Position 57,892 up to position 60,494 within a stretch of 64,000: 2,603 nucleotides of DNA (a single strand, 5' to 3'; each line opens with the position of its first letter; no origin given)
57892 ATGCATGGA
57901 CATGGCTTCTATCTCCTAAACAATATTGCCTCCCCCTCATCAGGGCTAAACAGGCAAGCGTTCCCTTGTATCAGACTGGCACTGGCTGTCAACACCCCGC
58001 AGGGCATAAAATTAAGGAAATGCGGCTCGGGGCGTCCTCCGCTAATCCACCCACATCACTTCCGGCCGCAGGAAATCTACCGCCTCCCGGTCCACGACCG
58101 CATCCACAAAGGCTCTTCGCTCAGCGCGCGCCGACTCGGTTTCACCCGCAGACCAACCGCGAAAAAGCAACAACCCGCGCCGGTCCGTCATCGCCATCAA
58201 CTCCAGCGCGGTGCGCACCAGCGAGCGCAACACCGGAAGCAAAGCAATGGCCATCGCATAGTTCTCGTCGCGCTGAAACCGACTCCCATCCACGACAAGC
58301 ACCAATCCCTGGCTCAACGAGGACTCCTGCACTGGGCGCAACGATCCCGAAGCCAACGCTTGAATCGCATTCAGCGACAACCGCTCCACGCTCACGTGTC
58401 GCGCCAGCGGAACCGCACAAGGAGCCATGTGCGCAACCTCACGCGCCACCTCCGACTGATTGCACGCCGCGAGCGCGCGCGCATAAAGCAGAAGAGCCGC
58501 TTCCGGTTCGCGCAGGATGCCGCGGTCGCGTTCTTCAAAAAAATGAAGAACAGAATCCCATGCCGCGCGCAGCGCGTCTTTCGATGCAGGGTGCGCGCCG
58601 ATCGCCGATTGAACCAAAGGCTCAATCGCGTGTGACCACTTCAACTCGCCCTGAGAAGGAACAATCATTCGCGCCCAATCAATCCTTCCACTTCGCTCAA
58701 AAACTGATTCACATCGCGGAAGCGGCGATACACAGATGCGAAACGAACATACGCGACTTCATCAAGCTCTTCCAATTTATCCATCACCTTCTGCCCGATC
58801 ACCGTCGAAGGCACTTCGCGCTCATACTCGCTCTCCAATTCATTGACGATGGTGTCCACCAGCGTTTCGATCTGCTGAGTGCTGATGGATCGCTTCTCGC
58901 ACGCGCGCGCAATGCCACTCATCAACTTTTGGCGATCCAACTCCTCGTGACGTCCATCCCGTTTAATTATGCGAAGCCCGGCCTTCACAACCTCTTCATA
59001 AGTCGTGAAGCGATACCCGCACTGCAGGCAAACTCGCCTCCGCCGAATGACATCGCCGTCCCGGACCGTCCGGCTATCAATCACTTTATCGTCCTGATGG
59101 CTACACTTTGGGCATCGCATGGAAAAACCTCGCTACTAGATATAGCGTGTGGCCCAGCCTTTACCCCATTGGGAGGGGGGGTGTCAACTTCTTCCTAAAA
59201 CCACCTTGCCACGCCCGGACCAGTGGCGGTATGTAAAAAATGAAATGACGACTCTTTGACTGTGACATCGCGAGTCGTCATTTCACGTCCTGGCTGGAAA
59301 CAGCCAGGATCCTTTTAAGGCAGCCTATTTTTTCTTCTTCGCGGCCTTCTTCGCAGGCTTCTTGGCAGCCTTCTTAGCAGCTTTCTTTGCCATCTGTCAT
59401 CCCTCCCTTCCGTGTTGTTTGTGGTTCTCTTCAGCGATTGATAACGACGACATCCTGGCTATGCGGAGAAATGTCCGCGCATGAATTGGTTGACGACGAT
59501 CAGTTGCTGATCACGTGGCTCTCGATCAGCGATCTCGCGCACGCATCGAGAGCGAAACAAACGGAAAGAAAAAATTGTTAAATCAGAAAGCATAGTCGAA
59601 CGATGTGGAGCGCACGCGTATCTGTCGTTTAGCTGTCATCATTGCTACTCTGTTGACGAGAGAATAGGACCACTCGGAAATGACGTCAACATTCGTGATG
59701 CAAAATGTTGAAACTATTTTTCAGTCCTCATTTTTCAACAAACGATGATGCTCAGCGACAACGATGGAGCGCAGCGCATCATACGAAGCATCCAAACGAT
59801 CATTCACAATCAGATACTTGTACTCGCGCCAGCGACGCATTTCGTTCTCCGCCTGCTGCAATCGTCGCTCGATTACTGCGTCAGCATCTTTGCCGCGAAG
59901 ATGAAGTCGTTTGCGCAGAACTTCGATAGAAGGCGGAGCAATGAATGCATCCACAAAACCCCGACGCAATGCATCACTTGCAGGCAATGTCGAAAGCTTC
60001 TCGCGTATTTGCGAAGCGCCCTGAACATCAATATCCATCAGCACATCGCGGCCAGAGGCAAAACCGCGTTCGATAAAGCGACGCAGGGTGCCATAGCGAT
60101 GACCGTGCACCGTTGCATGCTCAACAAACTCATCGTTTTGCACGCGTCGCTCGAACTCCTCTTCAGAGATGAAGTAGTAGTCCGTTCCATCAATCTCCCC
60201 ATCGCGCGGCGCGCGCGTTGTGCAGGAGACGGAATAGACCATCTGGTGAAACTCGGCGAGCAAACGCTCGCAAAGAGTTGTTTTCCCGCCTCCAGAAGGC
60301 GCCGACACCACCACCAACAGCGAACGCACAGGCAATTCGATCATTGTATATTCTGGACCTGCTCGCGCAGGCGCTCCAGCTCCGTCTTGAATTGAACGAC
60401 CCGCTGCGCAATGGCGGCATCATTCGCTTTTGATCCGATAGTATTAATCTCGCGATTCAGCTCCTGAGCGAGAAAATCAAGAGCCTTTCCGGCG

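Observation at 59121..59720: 600-bp structured gap upstream of nrdR with a 22-codon Lys/Ala-rich ORF, strong SD, GAAA-tetraloop hairpin and a 13-bp-stem terminator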

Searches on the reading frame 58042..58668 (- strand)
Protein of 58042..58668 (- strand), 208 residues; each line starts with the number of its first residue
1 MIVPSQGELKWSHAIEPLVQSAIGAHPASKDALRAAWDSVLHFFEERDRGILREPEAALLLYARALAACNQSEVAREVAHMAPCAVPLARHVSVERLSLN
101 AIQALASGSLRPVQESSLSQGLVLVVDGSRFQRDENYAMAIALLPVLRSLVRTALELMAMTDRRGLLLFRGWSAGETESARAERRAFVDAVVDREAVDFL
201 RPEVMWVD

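Call 7: search_protein_families(library=ncbifam, proteins=[window:58042-58668:-], max_evalue=1)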
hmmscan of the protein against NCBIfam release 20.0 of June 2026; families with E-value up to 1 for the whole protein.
window:58042-58668:- (208 aa): 0 families

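Call 8: search_protein_families(library=pfam, proteins=[window:58042-58668:-], max_evalue=10)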
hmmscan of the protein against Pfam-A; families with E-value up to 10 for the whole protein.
window:58042-58668:- (208 aa): 1 family
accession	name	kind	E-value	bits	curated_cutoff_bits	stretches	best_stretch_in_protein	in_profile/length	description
PF13428.12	TPR_14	-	1.6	10.1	23.5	1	55-77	17-39/44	Tetratricopeptide repeat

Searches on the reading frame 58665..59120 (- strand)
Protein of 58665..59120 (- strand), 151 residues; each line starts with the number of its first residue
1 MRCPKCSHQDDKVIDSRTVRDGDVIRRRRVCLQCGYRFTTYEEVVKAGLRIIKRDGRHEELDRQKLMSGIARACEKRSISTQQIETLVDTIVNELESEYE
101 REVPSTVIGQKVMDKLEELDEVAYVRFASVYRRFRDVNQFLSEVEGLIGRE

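Call 6: find_related_loci(query=window:58665-59120:-, collection=genome_contigs, flank=3000)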
Query window:58665-59120:- (151 aa) in genome_contigs; peptide patterns used: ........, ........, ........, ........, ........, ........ (x = any residue, [..] = any of these).
470 stretches matched a pattern; 356 encode a relative of the query (tblastn E <= 1e-3); the best 80 are kept; 80 distinct loci.
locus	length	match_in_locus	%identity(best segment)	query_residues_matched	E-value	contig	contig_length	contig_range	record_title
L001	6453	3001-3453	94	1-151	1e-93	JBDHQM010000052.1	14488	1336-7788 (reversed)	MAG: Kiritimatiellia bacterium isolate AS-MESO-3CA.351 NODE_18021_length_14488_cov_5.214766, whole genome shotgun sequen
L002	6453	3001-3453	91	1-151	2e-91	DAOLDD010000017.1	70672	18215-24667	MAG TPA_asm: Kiritimatiellia bacterium isolate AMR_MDS_0145 NODE_86_length_70672_cov_25.998131, whole genome shotgun seq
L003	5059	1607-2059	90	1-151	3e-90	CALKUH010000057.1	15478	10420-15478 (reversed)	MAG TPA_asm: uncultured Verrucomicrobia bacterium isolate SRR5576005_bin.86_CONCOCT_v1.1_MAG genome assembly, contig: ER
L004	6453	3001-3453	90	1-151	2e-90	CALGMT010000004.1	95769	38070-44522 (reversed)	MAG: uncultured bacterium isolate N1_Bin_METABAT__120_1 genome assembly, contig: c_000003490693, whole genome shotgun se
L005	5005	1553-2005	87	1-151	1e-88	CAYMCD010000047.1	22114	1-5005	MAG TPA_asm: uncultured Verrucomicrobiota bacterium isolate binchicken_co16_330 genome assembly, contig: NODE_3936_lengt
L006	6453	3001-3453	89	1-151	1e-88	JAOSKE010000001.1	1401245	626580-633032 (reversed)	MAG: Kiritimatiellae bacterium isolate FR_21 FR-Kiritimatiellae-1_s1, whole genome shotgun sequence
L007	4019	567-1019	88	1-151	8e-89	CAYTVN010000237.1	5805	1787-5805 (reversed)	MAG TPA_asm: uncultured Verrucomicrobiota bacterium isolate SRP173033_co1_159 genome assembly, contig: NODE_37668_length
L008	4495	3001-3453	87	1-151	8e-87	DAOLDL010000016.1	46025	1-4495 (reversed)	MAG TPA_asm: Kiritimatiellia bacterium isolate AMR_MDS_0153 NODE_171_length_46025_cov_17.623537, whole genome shotgun se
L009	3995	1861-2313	86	1-151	6e-87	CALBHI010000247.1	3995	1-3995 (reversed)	MAG TPA_asm: uncultured Verrucomicrobia bacterium isolate SRR5576005_bin.32_CONCOCT_v1.1_MAG genome assembly, contig: ER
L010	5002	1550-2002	85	1-151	5e-86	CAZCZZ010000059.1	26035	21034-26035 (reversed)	MAG TPA_asm: uncultured Verrucomicrobiota bacterium isolate SRP173033_co1_366 genome assembly, contig: NODE_2968_length_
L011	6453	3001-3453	86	1-151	8e-86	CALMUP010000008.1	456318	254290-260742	MAG TPA_asm: uncultured Verrucomicrobia bacterium isolate SRR2107179_bin.17_CONCOCT_v1.1_MAG genome assembly, contig: ER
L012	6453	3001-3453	84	1-151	1e-85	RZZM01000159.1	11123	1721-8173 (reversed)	MAG: Spartobacteria bacterium isolate INTA.AUR.068 contig-100_2807, whole genome shotgun sequence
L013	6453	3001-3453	85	1-151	2e-85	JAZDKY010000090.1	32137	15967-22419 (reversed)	MAG: bacterium isolate MEGAHIT-group-0.556 k141_4784436, whole genome shotgun sequence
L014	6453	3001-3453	86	1-151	5e-85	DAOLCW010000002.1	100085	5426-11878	MAG TPA_asm: Kiritimatiellia bacterium isolate AMR_MDS_0138 NODE_54_length_100085_cov_24.239638, whole genome shotgun se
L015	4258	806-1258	85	1-151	1e-84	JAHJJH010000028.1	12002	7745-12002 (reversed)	MAG: Verrucomicrobia bacterium isolate Modern_marine_rock_biofilm.mb.29 Modern_marine_rock.mb.29_k141_81669, whole genom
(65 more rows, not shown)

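Call 7: search_protein_families(library=ncbifam, proteins=[window:58665-59120:-], max_evalue=1)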
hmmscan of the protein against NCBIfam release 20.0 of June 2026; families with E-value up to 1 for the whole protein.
window:58665-59120:- (151 aa): 15 families
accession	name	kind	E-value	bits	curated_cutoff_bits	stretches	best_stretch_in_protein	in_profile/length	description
TIGR00244.1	TIGR00244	equivalog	1e-56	191.1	124.65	1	1-146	1-146/147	transcriptional regulator NrdR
NF005497.0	PRK07111.1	equivalog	5.9e-07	28.2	764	1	49-136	3-96/746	anaerobic ribonucleoside triphosphate reductase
NF006732.0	PRK09263.1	equivalog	2.6e-05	22.9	657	1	50-138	4-91/712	anaerobic ribonucleoside-triphosphate reductase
NF005010.0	PRK06406.1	subfamily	0.00024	19.5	1125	1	50-149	6-106/771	vitamin B12-dependent ribonucleotide reductase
NF006126.0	PRK08270.1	equivalog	0.0011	17.3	548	1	50-136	4-89/684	ribonucleoside triphosphate reductase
NF009028.0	PRK12364.1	equivalog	0.0012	16.9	1377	1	50-126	2-79/842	ribonucleoside-diphosphate reductase subunit alpha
TIGR02606.1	antidote_CC2985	hypoth_equivalog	0.0037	17.3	46.2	1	37-75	22-61/70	type II toxin-antitoxin system ParD family antitoxin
NF041911.1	HVO_0649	equivalog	0.02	14.7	70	1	2-36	24-57/65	HVO_0649 family zinc finger protein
TIGR02443.1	TIGR02443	equivalog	0.068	13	49.45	1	2-49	11-52/59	YheV family putative zinc ribbon protein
TIGR03655.1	anti_R_Lar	subfamily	0.12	12.8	39.6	1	2-43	3-43/55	Lar family restriction alleviation protein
NF009804.0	PRK13288.1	equivalog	0.12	11.8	218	1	84-135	22-73/215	pyrophosphatase PpaX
NF007241.0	PRK09678.1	equivalog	0.13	12.8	116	1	1-46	2-47/72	DNA-binding transcriptional regulator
NF047912.1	ECs_2282_CxxC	subfamily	0.2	11.6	37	1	1-48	3-46/60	ECs_2282 family putative zinc-binding protein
TIGR00310.1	ZPR1_znf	domain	0.2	11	78.3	1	2-41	2-43/192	ZPR1 zinc finger domain-containing protein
TIGR04165.1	methano_modCys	hypoth_equivalog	0.34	11.2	60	0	2-40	9-48/50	TIGR04165 family Cys-rich peptide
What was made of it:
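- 58665..59120 (-): nrdR (context gene). TIGR00244, E = 1e-56 (call 7).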

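Call 55: find_encoding_contigs(protein=window:58665-59120:-, flank=2000, max_places=4)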
Protein window:58665-59120:- (151 aa): 14 contigs read that carry it; 4 places shown.
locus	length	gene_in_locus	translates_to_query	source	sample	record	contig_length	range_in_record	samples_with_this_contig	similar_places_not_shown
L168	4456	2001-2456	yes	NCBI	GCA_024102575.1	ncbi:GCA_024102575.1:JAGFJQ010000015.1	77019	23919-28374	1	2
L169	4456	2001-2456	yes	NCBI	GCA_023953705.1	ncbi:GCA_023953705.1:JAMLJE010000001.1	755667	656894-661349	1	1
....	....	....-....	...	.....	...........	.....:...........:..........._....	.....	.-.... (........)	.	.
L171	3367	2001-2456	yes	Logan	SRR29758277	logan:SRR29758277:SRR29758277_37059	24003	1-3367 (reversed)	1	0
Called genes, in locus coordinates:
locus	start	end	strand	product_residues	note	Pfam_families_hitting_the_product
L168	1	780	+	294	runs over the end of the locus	PF03755:YicC-like_N, PF08340:YicC-like_C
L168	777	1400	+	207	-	PF00625:Guanylate_kin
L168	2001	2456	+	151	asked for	PF22811:Zn_ribbon_NrdR, PF03477:ATP-cone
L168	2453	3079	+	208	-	-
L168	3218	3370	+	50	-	-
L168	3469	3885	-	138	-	PF05014:Nuc_deoxyrib_tr, PF15891:Nuc_deoxyri_tr2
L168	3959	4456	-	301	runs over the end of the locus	PF13424:TPR_12 (faint), PF13428:TPR_14 (faint), PF00515:TPR_1 (faint), PF07719:TPR_2 (faint), PF13181:TPR_8 (faint)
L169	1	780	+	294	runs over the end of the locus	PF03755:YicC-like_N, PF08340:YicC-like_C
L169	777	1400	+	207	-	PF00625:Guanylate_kin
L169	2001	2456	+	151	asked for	PF22811:Zn_ribbon_NrdR, PF03477:ATP-cone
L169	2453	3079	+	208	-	-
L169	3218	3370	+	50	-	-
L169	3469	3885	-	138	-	PF05014:Nuc_deoxyrib_tr, PF15891:Nuc_deoxyri_tr2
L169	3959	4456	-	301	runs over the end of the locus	PF13424:TPR_12 (faint), PF00515:TPR_1 (faint), PF07719:TPR_2 (faint), PF13181:TPR_8 (faint)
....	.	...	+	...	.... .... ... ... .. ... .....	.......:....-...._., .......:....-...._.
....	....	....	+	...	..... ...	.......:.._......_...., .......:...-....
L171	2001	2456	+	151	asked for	PF22811:Zn_ribbon_NrdR, PF03477:ATP-cone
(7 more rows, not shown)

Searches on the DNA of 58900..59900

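Call 3: search_rna_families(source=window, start=58900, end=59900, threshold=evalue, max_evalue=10, show_alignments=3)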
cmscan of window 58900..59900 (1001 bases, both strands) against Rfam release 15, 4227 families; matches with E-value up to 10: 4.
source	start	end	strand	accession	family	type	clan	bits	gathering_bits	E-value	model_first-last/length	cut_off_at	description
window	59526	59566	+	RF02700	HtrA_thermometer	Cis-reg; thermoregulator;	-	22.4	52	0.15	1-46/46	no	HtrA 5' UTR thermometer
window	59504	59566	-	RF00817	mir-80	Gene; miRNA;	-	20.9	68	0.12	1-89/89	no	mir-80 microRNA precursor family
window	59579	59648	-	RF00341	snoZ39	Gene; snRNA; snoRNA; CD-box;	-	16.8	39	6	1-63/63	no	Small nucleolar RNA Z39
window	59718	59748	-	RF02534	Noro_CRE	Cis-reg;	-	13.7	35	9.1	12-42/52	no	Norovirus cis-acting replication element (CRE)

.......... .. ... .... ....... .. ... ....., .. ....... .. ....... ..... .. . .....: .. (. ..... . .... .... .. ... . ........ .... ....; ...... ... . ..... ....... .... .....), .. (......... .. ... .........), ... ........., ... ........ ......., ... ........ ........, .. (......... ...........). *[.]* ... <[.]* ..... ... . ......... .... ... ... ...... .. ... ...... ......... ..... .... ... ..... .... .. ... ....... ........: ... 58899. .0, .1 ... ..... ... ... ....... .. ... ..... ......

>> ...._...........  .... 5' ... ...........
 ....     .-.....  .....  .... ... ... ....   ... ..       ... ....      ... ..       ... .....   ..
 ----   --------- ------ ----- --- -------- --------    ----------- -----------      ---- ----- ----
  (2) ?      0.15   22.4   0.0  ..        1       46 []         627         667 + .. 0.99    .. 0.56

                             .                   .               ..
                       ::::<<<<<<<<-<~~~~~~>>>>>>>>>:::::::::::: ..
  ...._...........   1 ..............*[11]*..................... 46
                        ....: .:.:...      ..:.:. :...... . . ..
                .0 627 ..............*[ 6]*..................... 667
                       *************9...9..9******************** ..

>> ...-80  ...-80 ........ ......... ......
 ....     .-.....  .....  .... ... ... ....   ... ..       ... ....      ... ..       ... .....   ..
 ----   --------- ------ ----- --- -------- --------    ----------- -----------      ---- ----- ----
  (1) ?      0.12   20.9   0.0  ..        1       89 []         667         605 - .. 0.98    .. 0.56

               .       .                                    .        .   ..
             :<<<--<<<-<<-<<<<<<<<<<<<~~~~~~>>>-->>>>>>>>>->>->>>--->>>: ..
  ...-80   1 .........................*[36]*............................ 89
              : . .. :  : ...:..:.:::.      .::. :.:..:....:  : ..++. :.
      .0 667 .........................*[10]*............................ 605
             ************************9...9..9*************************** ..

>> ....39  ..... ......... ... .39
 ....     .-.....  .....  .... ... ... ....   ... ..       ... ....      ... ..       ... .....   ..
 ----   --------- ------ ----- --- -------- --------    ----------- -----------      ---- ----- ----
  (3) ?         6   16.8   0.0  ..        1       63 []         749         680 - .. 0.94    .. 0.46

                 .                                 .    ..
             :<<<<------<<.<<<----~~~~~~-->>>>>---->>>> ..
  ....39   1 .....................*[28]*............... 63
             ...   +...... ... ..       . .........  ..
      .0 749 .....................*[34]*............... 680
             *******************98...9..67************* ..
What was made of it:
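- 59394..59654 (-): 5' leader of about 260 nt. It is long and fast-evolving. No Rfam match (call 3).
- On Any Rfam family (riboswitch, leader, sRNA): The best hits score 21-22 bits against gathering scores of 52-68 and are implausible families (call 3).
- Tried and rejected: Rfam scan of the region at E <= 10 gave only implausible sub-threshold hits (call 3).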

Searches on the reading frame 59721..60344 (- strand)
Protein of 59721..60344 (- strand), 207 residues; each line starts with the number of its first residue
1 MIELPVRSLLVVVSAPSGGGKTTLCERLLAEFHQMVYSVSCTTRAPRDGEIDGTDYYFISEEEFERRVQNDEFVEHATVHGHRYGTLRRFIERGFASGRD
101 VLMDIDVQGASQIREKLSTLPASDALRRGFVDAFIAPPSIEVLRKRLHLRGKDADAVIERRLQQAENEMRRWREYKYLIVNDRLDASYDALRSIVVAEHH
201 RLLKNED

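Call 7: search_protein_families(library=ncbifam, proteins=[window:59721-60344:-], max_evalue=1)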
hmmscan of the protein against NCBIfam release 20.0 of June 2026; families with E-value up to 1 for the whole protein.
window:59721-60344:- (207 aa): 16 families
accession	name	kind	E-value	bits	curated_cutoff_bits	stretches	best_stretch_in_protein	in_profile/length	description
TIGR03263.1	guanyl_kin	equivalog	9.7e-66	220.8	160.45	1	9-196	2-179/180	guanylate kinase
NF011324.0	PRK14737.1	equivalog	6.2e-48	163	318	1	10-198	7-185/187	guanylate kinase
NF011325.0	PRK14738.1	equivalog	2.7e-46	157.5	263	1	6-204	11-201/206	guanylate kinase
TIGR02322.1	phosphon_PhnN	equivalog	6.4e-14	52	156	1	10-173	3-154/179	phosphonate metabolism protein/1,5-bisphosphokinase (PRPP-forming) PhnN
NF007485.0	PRK10078.1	equivalog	1e-08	35.1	153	1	10-196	4-175/186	ribose 1,5-bisphosphokinase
NF011056.0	PRK14489.1-1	equivalog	0.00025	20.3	379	1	4-52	199-247/363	bifunctional molybdenum cofactor guanylyltransferase MobA/molybdopterin-guanine dinucleotide biosynthesis adaptor protein MobB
TIGR00041.1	DTMP_kinase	equivalog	0.0062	16.3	83.25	1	8-53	4-48/196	dTMP kinase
TIGR00176.1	mobB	equivalog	0.012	15.6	76.2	1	11-52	2-43/155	molybdopterin-guanine dinucleotide biosynthesis protein B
NF005115.0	PRK06547.1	equivalog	0.028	13.8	173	1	6-35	13-42/172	hypothetical protein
TIGR03172.2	TIGR03172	equivalog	0.035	13.9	73.05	1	13-43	2-32/209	selenium cofactor biosynthesis protein YqeC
NF006746.0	PRK09270.1-5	subfamily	0.078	11.9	250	0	8-34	21-47/210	nucleoside/nucleotide kinase family protein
NF008932.0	PRK12289.1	equivalog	0.079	12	483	1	8-43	179-214/363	small ribosomal subunit biogenesis GTPase RsgA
NF006085.0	PRK08233.1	equivalog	0.11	12.3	198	1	10-35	7-32/184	hypothetical protein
TIGR03771.1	anch_rpt_ABC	equivalog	0.14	11.8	268.8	1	10-108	8-104/223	anchored repeat-type ABC transporter ATP-binding subunit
NF006745.0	PRK09270.1-4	equivalog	0.14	11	228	0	8-28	42-62/246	nucleoside/nucleotide kinase family protein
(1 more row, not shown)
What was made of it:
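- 59721..60344 (-): gmk (context gene). TIGR03263, E = 1e-65 (call 7).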
